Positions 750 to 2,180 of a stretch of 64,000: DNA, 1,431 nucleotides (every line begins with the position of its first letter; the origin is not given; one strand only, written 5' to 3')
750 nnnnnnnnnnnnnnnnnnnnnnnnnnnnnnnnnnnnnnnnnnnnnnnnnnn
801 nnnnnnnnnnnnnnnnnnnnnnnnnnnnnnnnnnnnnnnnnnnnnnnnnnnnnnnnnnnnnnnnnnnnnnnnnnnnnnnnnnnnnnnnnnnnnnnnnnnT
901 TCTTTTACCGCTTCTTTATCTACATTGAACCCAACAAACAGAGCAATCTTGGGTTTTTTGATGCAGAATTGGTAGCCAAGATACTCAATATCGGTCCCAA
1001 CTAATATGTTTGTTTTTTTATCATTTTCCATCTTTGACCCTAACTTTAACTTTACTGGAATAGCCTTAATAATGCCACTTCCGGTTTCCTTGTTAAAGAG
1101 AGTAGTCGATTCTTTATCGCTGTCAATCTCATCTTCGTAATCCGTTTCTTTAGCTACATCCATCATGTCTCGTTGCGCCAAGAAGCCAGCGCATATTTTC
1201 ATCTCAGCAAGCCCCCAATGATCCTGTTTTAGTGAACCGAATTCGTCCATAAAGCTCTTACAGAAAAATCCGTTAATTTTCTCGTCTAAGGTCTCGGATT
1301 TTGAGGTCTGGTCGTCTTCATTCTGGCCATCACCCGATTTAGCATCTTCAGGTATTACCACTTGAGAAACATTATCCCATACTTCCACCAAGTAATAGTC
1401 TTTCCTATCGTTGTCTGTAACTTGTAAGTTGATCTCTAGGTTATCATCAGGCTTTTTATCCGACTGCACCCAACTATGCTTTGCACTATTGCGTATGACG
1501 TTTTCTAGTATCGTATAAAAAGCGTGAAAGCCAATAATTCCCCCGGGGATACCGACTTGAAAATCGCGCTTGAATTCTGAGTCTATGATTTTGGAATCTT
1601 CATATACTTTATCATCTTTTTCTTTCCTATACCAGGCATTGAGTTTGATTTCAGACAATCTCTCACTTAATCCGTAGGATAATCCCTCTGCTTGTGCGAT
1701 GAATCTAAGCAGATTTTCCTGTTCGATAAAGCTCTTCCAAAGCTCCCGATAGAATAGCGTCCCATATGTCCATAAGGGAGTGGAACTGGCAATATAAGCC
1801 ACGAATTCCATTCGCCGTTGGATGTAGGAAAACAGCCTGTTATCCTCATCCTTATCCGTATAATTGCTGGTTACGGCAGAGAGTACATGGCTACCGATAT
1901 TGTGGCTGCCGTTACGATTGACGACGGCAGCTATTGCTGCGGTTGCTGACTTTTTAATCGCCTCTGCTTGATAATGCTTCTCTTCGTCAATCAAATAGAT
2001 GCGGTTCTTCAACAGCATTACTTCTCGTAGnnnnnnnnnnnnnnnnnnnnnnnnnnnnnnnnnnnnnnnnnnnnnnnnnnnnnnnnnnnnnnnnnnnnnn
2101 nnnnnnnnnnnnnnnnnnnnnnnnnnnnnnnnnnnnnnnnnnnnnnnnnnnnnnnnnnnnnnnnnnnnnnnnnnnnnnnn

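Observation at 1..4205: Unlisted 1401-codon ORF: SAM-methyltransferase fused to a histidine-kinase-like ATPase core, running off the window edge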

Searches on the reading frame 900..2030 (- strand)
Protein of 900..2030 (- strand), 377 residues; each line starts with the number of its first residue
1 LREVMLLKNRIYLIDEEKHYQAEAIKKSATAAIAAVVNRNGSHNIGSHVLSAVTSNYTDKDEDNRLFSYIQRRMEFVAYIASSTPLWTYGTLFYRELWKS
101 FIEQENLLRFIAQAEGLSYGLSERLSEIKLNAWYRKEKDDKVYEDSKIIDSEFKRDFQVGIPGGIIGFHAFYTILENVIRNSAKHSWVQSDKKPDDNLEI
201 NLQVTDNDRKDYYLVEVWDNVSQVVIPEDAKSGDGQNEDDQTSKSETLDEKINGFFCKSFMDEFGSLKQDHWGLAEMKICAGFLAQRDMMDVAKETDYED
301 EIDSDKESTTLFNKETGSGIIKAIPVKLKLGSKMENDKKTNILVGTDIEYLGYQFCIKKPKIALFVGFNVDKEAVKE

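Call 94: search_dna_similar(query=window:900-2030:-, collection=plasmids, mode=protein, max_evalue=0.00001, max_rows=15)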
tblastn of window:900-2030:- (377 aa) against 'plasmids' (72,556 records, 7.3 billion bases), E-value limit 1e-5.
No match.

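Call 95: search_dna_similar(query=window:900-2030:-, collection=phages, mode=protein, max_evalue=0.00001, max_rows=10)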
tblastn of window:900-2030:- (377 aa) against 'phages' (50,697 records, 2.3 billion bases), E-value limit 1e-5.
No match.
